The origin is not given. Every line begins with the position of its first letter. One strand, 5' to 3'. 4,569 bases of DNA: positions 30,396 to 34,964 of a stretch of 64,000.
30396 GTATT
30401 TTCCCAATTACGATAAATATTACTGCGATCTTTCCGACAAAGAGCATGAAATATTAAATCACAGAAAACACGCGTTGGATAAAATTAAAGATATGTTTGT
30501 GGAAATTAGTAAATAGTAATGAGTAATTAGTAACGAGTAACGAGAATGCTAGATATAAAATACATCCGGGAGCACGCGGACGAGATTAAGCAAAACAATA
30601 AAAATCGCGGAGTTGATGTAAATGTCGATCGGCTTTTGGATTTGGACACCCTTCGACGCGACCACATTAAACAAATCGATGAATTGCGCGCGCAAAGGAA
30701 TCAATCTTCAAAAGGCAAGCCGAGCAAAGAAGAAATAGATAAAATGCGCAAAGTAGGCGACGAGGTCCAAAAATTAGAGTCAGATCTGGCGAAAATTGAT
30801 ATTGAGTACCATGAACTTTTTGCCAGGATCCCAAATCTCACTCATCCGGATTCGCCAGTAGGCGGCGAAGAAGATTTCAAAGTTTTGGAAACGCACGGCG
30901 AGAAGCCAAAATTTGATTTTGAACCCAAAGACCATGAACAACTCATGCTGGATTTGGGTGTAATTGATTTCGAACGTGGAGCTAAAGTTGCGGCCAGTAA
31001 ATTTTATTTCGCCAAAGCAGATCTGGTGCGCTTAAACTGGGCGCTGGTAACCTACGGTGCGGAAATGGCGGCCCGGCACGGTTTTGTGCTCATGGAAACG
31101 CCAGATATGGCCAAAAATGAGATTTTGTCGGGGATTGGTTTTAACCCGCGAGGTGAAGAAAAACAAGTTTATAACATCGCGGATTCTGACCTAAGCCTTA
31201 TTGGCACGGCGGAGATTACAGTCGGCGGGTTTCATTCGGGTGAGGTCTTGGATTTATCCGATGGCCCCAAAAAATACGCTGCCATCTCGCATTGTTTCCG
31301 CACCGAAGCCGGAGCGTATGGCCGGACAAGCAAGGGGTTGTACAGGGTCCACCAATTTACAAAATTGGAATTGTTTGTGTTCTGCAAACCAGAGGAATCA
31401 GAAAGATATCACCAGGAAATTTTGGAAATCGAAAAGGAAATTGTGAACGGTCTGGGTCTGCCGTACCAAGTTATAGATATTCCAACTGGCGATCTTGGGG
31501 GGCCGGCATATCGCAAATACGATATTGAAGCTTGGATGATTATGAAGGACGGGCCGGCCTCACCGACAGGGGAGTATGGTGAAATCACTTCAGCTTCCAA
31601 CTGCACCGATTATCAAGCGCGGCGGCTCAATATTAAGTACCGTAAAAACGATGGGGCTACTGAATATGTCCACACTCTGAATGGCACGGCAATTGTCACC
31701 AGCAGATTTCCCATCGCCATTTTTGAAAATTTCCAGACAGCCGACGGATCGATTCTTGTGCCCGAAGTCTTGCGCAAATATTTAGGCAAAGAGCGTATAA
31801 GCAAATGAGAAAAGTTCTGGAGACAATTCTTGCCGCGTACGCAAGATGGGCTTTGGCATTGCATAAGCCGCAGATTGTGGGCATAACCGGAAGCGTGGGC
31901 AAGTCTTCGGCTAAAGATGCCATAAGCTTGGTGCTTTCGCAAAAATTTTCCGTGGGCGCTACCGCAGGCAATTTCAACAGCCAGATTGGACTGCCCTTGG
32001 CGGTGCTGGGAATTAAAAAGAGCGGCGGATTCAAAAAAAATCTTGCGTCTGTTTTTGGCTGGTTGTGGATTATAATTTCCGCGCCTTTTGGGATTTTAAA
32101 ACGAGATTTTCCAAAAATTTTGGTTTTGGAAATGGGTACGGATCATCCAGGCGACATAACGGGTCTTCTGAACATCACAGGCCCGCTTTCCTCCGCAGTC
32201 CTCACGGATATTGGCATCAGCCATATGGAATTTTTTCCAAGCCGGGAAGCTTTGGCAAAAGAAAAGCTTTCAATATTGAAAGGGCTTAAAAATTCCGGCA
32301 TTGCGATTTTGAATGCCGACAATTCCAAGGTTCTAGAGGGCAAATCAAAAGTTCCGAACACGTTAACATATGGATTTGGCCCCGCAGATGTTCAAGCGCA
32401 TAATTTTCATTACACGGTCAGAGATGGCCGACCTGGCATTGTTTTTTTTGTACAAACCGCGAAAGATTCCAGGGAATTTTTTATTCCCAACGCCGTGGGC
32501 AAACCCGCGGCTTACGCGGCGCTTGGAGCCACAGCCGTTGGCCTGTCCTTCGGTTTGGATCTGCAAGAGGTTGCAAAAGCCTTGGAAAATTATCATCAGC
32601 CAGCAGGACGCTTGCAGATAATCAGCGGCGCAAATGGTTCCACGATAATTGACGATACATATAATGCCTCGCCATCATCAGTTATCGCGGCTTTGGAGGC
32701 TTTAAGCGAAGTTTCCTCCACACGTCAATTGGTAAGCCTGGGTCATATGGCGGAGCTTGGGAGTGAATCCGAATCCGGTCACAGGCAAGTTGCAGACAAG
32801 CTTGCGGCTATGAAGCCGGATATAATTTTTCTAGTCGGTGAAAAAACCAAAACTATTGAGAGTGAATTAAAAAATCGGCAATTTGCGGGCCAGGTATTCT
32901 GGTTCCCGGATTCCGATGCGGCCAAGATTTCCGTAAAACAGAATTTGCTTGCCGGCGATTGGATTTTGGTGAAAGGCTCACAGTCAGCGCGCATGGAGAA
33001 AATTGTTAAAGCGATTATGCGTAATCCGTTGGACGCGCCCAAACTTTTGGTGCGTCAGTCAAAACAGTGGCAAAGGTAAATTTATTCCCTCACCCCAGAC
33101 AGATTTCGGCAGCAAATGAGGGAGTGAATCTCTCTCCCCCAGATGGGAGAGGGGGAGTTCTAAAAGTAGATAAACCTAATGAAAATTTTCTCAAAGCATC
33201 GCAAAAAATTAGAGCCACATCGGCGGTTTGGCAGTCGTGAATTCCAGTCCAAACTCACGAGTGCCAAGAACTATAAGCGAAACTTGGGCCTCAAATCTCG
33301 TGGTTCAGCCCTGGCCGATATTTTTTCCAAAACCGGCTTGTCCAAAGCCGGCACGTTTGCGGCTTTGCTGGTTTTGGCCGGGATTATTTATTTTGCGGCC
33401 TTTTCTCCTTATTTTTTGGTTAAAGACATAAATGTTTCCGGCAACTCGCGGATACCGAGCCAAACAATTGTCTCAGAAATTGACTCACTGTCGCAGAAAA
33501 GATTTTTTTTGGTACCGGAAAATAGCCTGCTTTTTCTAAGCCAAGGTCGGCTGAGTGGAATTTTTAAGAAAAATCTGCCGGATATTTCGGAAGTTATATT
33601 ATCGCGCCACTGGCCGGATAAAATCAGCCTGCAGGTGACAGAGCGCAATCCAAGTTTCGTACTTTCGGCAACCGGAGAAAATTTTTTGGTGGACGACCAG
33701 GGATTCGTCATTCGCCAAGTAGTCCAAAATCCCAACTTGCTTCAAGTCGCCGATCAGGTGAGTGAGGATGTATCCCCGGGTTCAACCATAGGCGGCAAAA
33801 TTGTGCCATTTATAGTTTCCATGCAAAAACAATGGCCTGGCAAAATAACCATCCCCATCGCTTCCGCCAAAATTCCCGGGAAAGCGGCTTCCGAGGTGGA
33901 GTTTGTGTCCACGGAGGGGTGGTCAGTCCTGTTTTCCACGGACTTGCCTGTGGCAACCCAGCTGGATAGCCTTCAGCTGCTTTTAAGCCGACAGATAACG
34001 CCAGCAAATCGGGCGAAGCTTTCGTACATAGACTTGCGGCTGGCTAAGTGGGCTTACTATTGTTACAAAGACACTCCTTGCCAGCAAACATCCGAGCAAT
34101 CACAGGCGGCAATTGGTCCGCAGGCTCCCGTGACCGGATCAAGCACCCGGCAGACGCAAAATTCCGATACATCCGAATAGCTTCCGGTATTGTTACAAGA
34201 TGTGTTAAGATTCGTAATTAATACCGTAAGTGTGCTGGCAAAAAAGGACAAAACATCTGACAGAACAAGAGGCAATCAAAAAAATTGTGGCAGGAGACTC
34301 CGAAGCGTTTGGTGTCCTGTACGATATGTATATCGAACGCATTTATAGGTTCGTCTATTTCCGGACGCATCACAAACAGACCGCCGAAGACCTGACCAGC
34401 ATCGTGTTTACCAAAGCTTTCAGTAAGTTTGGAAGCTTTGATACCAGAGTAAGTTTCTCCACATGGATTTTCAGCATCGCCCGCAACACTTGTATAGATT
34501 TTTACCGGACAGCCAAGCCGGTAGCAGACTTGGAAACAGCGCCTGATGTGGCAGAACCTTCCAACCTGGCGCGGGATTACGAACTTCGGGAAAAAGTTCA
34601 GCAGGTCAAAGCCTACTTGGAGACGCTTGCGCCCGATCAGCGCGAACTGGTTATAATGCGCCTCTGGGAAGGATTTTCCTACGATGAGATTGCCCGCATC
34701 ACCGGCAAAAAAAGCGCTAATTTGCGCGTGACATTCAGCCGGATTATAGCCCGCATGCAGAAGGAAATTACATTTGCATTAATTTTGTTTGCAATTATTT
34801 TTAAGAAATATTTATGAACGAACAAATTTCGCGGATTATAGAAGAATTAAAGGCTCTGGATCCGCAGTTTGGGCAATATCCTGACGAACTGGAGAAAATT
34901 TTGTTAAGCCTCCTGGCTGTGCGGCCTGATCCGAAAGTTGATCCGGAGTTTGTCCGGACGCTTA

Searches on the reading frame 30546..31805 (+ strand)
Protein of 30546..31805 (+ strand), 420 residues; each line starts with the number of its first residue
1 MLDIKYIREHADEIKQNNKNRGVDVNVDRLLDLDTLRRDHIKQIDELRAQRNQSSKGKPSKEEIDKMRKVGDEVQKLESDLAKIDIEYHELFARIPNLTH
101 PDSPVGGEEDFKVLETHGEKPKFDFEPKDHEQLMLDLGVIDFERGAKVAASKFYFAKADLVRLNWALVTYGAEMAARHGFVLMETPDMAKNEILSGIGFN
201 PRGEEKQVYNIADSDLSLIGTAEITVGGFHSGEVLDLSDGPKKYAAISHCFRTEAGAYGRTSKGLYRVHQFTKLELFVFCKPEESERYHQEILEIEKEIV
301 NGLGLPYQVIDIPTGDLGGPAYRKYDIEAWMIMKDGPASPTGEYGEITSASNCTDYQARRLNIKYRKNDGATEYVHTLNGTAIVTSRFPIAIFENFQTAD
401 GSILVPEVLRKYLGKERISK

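Call 10: search_protein_families(library=pfam, proteins=[window:30546-31805:+], max_evalue=0.001)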
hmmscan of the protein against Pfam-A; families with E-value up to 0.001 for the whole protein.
window:30546-31805:+ (420 aa): 2 families
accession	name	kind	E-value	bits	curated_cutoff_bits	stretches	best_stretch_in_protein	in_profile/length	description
PF00587.30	tRNA-synt_2b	-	1.6e-25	90.6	29.3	1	214-395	9-178/179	tRNA synthetase class II core domain (G, H, P, S and T)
PF02403.27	Seryl_tRNA_N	-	9.1e-19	68.1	28.2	1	1-98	1-107/108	Seryl-tRNA synthetase N-terminal domain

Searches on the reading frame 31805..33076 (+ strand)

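Call 10: search_protein_families(library=pfam, proteins=[window:31805-33076:+], max_evalue=0.001)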
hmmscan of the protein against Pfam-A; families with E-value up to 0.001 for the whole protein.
window:31805-33076:+ (424 aa): 2 families
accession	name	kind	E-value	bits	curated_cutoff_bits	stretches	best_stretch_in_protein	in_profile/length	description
PF08245.18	Mur_ligase_M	-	5.2e-23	82.5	24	2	103-245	57-199/200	Mur ligase middle domain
PF02875.26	Mur_ligase_C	-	6.3e-20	72.7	28.4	1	268-392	1-126/127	Mur ligase, glutamate ligase domain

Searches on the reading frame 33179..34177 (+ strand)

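Call 10: search_protein_families(library=pfam, proteins=[window:33179-34177:+], max_evalue=0.001)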
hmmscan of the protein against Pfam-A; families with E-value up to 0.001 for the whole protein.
window:33179-34177:+ (333 aa): 1 family
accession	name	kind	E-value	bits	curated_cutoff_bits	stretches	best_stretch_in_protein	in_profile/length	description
PF08478.15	POTRA_1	-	1e-10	42.2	23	1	80-156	2-69/69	POTRA domain, FtsQ-type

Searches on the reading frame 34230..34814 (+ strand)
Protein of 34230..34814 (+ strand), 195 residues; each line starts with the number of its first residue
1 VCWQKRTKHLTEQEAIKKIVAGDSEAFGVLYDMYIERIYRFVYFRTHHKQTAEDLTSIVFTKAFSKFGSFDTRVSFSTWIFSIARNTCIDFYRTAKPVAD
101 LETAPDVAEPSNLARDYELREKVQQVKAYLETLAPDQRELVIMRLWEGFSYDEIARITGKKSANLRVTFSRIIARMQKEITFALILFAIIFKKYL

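Call 10: search_protein_families(library=pfam, proteins=[window:34230-34814:+], max_evalue=0.001)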
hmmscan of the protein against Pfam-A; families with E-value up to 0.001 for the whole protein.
window:34230-34814:+ (195 aa): 4 families
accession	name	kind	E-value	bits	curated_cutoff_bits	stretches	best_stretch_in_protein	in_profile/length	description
PF04542.20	Sigma70_r2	-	5.9e-16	58.5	24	1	30-96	1-69/71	Sigma-70 region 2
PF08281.18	Sigma70_r4_2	-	7.2e-12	45.2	25.7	1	125-176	3-54/54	Sigma-70, region 4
PF07638.17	Sigma70_ECF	-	3.6e-05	24.2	21.1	1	15-159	7-162/185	ECF sigma factor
PF04545.22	Sigma70_r4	-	0.00024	21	24.1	1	130-160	2-32/50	Sigma-70, region 4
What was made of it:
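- Checked: An ECF sigma factor lies upstream at 34230-34817 (call 10).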
